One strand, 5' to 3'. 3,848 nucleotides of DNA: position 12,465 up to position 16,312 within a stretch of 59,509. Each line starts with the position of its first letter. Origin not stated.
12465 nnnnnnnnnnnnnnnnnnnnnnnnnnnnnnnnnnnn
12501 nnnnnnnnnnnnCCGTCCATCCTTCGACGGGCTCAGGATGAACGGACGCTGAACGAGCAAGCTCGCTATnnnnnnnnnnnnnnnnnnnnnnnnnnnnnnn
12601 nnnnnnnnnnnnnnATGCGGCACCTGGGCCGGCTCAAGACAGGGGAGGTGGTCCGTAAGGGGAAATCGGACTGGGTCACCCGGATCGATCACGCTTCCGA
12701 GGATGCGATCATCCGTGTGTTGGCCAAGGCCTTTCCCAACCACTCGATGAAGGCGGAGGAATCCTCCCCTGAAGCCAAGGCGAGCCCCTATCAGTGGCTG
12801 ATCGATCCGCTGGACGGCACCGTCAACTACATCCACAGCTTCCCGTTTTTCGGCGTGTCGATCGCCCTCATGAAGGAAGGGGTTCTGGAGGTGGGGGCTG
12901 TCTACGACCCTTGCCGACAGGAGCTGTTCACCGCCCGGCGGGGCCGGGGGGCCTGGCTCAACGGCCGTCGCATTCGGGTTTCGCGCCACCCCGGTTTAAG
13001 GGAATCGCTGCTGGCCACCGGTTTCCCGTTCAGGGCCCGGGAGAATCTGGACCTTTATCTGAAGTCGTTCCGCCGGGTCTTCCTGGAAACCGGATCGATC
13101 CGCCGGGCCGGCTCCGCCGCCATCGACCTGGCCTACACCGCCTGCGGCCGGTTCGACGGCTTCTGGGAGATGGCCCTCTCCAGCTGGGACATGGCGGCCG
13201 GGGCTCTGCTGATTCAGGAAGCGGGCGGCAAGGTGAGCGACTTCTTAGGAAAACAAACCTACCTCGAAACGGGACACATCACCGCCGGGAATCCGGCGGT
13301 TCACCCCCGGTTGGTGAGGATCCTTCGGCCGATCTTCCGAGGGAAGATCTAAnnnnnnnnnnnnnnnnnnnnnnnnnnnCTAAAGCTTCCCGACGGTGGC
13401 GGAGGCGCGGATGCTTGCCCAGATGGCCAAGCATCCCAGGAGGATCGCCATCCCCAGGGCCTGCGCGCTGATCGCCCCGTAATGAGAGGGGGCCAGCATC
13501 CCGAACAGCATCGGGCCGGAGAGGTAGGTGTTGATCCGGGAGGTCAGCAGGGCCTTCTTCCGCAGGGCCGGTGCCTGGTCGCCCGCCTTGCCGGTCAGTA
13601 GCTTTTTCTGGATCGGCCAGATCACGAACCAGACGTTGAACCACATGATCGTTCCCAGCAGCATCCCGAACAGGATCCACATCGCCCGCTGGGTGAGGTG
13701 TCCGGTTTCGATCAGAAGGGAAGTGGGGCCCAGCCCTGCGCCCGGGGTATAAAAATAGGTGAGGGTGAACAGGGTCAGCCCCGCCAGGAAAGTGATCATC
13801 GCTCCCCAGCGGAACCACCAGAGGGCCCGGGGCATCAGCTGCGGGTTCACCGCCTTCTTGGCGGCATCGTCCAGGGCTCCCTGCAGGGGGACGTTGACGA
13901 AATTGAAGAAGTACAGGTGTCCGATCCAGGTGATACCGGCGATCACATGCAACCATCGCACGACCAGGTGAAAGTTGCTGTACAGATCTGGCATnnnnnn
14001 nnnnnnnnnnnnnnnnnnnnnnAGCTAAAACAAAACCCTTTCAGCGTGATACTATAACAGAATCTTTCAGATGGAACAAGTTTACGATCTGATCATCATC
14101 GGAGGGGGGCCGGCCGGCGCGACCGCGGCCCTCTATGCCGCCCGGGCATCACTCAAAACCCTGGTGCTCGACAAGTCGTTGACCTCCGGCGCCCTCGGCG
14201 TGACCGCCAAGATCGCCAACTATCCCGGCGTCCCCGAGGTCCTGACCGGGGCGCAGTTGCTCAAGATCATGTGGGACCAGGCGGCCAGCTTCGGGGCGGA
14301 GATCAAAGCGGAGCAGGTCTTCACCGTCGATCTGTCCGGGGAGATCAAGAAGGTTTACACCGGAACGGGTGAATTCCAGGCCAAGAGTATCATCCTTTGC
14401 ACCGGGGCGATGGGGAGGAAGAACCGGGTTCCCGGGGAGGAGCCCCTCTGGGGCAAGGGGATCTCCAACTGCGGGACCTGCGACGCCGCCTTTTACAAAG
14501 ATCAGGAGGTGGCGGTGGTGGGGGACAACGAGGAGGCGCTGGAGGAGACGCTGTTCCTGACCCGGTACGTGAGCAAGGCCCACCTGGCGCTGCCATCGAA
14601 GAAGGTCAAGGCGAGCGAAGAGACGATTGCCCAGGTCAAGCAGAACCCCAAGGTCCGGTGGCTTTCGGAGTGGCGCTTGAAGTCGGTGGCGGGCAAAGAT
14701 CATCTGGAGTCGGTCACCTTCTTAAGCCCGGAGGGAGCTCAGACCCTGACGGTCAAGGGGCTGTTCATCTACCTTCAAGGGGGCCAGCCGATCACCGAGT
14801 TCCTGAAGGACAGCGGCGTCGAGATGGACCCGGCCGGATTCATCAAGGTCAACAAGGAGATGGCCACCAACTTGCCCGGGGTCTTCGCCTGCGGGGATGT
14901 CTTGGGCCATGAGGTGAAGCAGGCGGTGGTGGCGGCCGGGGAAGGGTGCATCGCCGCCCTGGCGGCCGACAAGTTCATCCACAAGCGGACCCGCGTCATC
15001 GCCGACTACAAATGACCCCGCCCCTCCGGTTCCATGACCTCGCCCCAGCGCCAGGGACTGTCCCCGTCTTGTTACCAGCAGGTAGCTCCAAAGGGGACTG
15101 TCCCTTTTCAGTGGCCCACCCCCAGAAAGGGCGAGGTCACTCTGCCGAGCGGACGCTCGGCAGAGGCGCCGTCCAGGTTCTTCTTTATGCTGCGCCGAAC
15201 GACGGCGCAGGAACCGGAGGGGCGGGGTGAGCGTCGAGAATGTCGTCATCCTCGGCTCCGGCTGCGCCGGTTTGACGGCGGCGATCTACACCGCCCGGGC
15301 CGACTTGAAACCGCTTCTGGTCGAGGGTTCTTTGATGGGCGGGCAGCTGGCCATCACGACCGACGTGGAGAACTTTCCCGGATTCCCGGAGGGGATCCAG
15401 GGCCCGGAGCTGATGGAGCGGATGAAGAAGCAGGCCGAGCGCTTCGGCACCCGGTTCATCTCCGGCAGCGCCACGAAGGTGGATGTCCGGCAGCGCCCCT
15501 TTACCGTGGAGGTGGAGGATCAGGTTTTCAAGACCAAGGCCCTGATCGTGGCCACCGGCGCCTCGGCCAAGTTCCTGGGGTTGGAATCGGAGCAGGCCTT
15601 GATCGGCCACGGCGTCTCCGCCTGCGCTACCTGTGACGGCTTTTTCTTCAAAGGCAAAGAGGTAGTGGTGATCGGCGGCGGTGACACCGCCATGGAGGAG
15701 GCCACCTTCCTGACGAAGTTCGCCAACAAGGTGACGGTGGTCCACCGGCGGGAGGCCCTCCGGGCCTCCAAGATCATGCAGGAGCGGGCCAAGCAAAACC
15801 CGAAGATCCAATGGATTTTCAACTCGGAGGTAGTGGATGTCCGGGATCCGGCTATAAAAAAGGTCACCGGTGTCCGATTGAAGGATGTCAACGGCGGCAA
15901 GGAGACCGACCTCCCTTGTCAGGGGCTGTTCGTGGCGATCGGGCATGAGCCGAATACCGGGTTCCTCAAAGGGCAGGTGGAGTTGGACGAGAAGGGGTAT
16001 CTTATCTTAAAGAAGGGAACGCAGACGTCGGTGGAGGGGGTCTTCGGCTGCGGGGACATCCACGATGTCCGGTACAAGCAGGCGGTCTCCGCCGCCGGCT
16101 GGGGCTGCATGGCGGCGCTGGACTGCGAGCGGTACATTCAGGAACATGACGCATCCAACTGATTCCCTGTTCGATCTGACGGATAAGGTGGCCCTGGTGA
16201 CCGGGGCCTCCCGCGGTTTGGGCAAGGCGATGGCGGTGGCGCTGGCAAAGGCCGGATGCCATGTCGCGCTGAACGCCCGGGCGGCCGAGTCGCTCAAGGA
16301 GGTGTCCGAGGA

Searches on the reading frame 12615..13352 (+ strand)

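Call 39: search_protein_families(library=pfam, proteins=[window:12615-13352:+], max_evalue=0.001)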
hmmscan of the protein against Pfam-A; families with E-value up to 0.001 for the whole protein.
window:12615-13352:+ (245 aa): 1 family
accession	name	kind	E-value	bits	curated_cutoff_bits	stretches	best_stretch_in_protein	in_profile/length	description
PF00459.30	Inositol_P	-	1.7e-62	211.9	27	1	14-238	35-267/271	Inositol monophosphatase family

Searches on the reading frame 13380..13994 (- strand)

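Call 39: search_protein_families(library=pfam, proteins=[window:13380-13994:-], max_evalue=0.001)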
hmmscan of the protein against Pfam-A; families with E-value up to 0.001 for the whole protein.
window:13380-13994:- (204 aa): 1 family
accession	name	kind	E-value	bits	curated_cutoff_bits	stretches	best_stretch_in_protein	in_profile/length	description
PF06181.16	Urate_ox_N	-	4.2e-29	102.3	26.9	3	97-197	164-265/295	Urate oxidase N-terminal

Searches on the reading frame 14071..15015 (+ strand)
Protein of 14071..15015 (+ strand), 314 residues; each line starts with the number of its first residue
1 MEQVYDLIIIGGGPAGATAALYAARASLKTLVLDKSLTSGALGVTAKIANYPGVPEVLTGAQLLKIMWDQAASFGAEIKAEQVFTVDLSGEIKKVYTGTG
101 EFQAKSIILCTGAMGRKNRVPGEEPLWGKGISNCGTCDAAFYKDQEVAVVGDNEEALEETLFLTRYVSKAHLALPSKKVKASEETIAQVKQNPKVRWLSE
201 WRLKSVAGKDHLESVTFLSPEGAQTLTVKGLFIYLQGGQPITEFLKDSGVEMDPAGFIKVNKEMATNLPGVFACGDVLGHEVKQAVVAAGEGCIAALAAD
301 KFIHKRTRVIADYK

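Call 78: search_protein_families(library=pfam, proteins=[window:14071-15015:+], max_evalue=0.0001)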
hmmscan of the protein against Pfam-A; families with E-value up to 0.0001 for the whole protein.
window:14071-15015:+ (314 aa): 9 families
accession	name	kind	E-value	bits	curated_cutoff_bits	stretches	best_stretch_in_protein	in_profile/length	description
PF07992.20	Pyr_redox_2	-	5.4e-38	131.5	26.1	1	5-292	1-291/291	Pyridine nucleotide-disulphide oxidoreductase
PF13738.12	Pyr_redox_3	-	8.6e-22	78.2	30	1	60-275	80-305/305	Pyridine nucleotide-disulphide oxidoreductase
PF01266.30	DAO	-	1.4e-09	38.4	27.9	1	6-49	1-46/353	FAD dependent oxidoreductase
PF00890.30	FAD_binding_2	-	7.2e-07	29.2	20.4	1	6-36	1-31/414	FAD binding domain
PF03486.20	HI0933_like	-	2e-06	27.9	50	0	6-38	2-34/244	HI0933-like protein Rossmann domain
PF12831.13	FAD_oxidored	-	7.3e-06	26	27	1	6-40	1-35/416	FAD dependent oxidoreductase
PF01134.28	GIDA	-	9.6e-06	25.3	22.1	0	6-36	1-31/391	Glucose inhibited division protein A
PF01946.23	Thi4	-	3.7e-05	23.5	26.2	1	5-40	18-54/235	Thi4 family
PF13450.12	NAD_binding_8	-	9.5e-05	23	21.9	0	9-47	1-39/68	NAD(P)-binding Rossmann-like domain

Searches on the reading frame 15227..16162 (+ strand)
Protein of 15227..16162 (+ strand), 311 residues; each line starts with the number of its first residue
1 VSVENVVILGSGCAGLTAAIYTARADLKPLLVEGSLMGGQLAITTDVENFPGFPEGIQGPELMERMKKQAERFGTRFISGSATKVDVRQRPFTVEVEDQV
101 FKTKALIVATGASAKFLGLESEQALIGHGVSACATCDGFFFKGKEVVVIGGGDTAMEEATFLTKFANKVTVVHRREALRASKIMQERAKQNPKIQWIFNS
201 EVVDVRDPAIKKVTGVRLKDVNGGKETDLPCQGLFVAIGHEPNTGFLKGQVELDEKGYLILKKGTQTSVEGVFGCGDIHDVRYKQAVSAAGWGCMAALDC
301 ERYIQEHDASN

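Call 78: search_protein_families(library=pfam, proteins=[window:15227-16162:+], max_evalue=0.0001)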
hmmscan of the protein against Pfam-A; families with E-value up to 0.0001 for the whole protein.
window:15227-16162:+ (311 aa): 9 families
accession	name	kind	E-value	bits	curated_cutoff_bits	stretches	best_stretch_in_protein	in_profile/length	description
PF07992.20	Pyr_redox_2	-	1.8e-50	172.5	26.1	1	5-290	2-288/291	Pyridine nucleotide-disulphide oxidoreductase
PF13738.12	Pyr_redox_3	-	4e-20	72.7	30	1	82-276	104-305/305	Pyridine nucleotide-disulphide oxidoreductase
PF00070.33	Pyr_redox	-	1e-19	71.3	22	1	146-220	2-81/82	Pyridine nucleotide-disulphide oxidoreductase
PF01266.30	DAO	-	3.7e-08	33.7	27.9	0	58-118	147-210/353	FAD dependent oxidoreductase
PF12831.13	FAD_oxidored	-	5.1e-06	26.5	27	0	6-72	2-74/416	FAD dependent oxidoreductase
PF03486.20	HI0933_like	-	8.3e-06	25.9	50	0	5-35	2-32/244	HI0933-like protein Rossmann domain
PF01946.23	Thi4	-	1.2e-05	25.1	26.2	0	4-38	18-53/235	Thi4 family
PF13241.12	NAD_binding_7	-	3.7e-05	24.7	22.1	0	141-181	5-41/104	Putative NAD(P)-binding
PF00890.30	FAD_binding_2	-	4e-05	23.4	20.4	0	6-42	2-39/414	FAD binding domain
